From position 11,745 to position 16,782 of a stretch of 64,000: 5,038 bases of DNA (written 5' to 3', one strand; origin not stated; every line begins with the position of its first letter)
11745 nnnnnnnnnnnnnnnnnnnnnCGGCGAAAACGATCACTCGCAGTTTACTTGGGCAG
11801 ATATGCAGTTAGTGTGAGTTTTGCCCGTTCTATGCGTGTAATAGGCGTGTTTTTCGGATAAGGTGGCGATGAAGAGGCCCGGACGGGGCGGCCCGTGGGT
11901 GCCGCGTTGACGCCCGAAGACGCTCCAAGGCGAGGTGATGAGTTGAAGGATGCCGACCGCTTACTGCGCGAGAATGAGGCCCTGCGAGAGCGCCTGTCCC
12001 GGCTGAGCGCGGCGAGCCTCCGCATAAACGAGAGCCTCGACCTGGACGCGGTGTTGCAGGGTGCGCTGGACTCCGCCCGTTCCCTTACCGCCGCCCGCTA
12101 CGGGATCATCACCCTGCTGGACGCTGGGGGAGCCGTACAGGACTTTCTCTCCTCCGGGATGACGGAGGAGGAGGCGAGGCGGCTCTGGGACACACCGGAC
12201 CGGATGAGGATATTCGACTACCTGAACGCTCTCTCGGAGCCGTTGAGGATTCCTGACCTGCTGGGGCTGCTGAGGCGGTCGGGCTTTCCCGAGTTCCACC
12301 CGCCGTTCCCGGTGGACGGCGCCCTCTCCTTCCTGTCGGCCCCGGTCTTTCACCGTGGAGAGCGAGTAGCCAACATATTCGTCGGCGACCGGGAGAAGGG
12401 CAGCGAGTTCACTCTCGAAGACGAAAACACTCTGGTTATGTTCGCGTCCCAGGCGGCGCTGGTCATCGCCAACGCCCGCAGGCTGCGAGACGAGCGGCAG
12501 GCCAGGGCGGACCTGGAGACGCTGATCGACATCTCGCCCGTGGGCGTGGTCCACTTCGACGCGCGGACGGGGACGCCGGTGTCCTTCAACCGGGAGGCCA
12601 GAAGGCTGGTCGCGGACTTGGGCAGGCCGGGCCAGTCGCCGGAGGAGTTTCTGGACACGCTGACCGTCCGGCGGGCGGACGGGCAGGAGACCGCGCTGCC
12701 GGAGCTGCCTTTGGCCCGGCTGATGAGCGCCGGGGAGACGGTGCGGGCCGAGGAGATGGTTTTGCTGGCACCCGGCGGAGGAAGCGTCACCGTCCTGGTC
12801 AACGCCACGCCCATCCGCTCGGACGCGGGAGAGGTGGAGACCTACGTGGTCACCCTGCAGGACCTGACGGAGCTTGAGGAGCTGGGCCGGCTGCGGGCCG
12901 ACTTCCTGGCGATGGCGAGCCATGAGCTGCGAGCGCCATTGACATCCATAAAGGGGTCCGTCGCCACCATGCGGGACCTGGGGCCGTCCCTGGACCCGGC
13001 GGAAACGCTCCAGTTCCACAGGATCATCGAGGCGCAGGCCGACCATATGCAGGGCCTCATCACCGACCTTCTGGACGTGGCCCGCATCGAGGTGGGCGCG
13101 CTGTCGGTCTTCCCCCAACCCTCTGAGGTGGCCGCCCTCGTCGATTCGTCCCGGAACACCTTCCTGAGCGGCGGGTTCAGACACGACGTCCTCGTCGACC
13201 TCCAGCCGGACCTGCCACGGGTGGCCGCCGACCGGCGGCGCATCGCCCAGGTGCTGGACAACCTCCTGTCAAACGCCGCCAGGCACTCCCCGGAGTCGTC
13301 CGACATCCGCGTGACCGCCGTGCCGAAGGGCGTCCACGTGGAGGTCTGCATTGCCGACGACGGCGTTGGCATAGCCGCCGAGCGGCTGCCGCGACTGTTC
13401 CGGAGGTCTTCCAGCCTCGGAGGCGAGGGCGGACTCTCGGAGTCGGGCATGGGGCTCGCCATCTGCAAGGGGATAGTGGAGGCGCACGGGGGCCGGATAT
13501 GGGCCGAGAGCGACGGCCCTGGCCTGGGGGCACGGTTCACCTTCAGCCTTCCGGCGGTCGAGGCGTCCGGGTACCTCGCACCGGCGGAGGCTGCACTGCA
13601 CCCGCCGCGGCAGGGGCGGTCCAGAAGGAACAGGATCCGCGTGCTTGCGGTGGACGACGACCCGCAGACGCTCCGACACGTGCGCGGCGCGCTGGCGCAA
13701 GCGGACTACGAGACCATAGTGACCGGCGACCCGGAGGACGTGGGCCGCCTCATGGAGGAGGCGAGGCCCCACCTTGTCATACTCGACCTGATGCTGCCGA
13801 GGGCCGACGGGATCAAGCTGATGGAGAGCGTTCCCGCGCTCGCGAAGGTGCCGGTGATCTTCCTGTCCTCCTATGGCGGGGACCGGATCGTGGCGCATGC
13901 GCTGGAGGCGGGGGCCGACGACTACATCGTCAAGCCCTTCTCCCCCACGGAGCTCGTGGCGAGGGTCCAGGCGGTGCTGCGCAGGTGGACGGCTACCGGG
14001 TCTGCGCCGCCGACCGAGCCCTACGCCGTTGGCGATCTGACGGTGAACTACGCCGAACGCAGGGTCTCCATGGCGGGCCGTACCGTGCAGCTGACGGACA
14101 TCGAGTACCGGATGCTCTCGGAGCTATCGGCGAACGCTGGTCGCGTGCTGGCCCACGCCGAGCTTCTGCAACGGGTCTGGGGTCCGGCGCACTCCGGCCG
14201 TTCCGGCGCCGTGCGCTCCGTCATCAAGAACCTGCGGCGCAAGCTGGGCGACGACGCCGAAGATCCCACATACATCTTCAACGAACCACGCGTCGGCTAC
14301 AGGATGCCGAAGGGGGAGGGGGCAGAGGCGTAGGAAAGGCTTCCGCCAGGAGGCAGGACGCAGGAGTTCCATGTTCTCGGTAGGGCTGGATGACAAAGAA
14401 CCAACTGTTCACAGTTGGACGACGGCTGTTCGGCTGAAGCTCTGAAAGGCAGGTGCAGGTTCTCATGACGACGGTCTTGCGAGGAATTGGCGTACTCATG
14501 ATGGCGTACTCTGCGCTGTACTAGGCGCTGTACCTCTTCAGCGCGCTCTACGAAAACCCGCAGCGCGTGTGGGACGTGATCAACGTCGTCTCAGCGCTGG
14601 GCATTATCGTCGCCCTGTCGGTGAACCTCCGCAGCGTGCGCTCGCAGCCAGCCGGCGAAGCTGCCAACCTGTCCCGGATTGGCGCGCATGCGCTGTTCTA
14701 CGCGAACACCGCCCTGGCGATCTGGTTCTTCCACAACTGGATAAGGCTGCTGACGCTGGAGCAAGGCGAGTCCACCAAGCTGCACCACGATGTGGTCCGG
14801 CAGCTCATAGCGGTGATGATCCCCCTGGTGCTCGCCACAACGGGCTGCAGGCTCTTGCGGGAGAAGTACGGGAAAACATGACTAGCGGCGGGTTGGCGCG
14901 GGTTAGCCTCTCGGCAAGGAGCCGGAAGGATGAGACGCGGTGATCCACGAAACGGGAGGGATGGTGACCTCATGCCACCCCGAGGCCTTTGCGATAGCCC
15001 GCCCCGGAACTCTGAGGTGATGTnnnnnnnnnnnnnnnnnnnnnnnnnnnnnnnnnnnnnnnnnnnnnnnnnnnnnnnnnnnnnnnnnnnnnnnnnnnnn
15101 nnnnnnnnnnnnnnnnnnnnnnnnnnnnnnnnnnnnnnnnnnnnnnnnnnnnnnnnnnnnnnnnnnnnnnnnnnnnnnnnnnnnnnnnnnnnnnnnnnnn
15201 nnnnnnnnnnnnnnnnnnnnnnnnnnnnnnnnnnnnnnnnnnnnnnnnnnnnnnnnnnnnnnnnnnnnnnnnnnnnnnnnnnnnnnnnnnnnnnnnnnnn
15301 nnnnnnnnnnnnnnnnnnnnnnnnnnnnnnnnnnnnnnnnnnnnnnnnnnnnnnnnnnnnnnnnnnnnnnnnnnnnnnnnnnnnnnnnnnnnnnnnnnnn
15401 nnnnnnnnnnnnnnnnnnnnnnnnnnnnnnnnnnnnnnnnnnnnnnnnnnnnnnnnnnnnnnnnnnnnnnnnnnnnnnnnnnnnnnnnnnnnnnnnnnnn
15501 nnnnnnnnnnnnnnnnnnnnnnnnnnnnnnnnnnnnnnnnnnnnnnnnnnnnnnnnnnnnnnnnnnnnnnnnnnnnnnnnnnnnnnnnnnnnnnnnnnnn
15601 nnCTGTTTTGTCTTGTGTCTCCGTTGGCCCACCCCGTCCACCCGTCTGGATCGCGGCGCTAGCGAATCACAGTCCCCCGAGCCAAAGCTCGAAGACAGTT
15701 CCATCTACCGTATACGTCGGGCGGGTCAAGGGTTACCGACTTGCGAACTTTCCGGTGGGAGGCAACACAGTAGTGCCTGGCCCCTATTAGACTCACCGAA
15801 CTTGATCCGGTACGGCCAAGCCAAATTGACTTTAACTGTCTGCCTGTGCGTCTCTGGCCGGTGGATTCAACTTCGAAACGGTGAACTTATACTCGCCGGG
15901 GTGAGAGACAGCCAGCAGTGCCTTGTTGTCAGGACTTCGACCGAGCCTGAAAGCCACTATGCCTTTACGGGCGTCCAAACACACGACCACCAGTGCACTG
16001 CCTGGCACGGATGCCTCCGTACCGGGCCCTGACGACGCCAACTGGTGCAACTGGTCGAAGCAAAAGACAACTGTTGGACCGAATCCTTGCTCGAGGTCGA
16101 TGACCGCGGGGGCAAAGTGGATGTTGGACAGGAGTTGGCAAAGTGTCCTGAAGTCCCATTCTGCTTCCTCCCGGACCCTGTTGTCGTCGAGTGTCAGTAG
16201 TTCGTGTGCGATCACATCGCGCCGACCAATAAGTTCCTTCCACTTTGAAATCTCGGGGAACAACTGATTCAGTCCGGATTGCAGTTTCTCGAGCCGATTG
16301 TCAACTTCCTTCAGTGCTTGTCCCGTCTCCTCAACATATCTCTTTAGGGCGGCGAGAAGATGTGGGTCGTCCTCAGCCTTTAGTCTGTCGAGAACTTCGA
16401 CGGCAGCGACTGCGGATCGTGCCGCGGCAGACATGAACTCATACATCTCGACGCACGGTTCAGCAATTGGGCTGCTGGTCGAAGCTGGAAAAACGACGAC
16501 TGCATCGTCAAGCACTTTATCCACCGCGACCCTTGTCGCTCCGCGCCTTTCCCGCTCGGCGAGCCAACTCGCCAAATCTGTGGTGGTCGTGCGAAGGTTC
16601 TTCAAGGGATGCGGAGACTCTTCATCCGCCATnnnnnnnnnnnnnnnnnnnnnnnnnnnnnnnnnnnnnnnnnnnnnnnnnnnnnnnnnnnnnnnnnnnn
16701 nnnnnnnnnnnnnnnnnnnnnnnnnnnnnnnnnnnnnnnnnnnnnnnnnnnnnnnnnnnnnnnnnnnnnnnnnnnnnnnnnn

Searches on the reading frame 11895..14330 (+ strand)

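Call 29: search_protein_families(library=pfam, proteins=[window:11895-14330:+], max_evalue=0.01)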
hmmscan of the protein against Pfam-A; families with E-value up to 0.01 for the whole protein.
window:11895-14330:+ (812 aa): 10 families
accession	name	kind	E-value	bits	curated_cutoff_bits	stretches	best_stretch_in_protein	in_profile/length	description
PF02518.31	HATPase_c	-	1.4e-25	90.3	26.4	1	446-554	2-109/111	Histidine kinase-, DNA gyrase B-, and HSP90-like ATPase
PF00072.30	Response_reg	-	1.7e-23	83.4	30.2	1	583-692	1-111/111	Response regulator receiver domain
PF00486.34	Trans_reg_C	-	3.9e-17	62.5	26.2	1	728-804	1-77/77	Transcriptional regulatory protein, C terminal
PF00512.31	HisKA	-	1.3e-15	57.6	26.9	1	334-399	2-64/66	His Kinase A (phospho-acceptor) domain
PF01590.32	GAF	-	5.6e-11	43.6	22.4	1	49-191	1-133/133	GAF domain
PF13185.12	GAF_2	-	1.4e-10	42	28.6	1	48-191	2-135/136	GAF domain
PF08448.16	PAS_4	-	5.3e-06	27.1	23.1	1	262-328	45-109/110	PAS fold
PF13426.13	PAS_9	-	2.6e-05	24.9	27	1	225-326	10-103/103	PAS domain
PF13581.12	HATPase_c_2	-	6.2e-05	23.4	27.4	1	449-530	31-111/127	Histidine kinase-like ATPase domain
PF00989.32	PAS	-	0.00056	20.3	22.6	1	207-323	3-112/113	PAS fold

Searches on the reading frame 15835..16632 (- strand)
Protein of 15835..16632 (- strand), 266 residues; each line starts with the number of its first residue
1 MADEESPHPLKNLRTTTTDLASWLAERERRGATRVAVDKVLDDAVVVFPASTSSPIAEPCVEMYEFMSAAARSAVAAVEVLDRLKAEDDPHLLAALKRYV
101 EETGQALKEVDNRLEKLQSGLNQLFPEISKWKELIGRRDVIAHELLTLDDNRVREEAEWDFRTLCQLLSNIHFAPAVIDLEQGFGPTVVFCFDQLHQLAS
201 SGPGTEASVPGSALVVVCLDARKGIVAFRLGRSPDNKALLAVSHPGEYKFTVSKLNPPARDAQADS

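Call 29: search_protein_families(library=pfam, proteins=[window:15835-16632:-], max_evalue=0.01)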
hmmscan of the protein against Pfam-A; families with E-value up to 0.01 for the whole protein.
window:15835-16632:- (266 aa): 1 family
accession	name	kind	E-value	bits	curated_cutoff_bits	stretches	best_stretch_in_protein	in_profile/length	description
PF01934.22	HepT-like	-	2.2e-06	27.8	23.5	1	85-168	19-117/120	Ribonuclease HepT-like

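Call 64: search_protein_families(library=ncbifam, proteins=[window:15835-16632:-], max_evalue=0.1)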
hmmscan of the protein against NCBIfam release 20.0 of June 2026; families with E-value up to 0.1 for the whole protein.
window:15835-16632:- (266 aa): 1 family
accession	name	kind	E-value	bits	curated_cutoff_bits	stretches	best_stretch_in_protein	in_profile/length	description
TIGR01816.1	sdhA_forward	equivalog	0.025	12.7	727.35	1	30-124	387-479/584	succinate dehydrogenase flavoprotein subunit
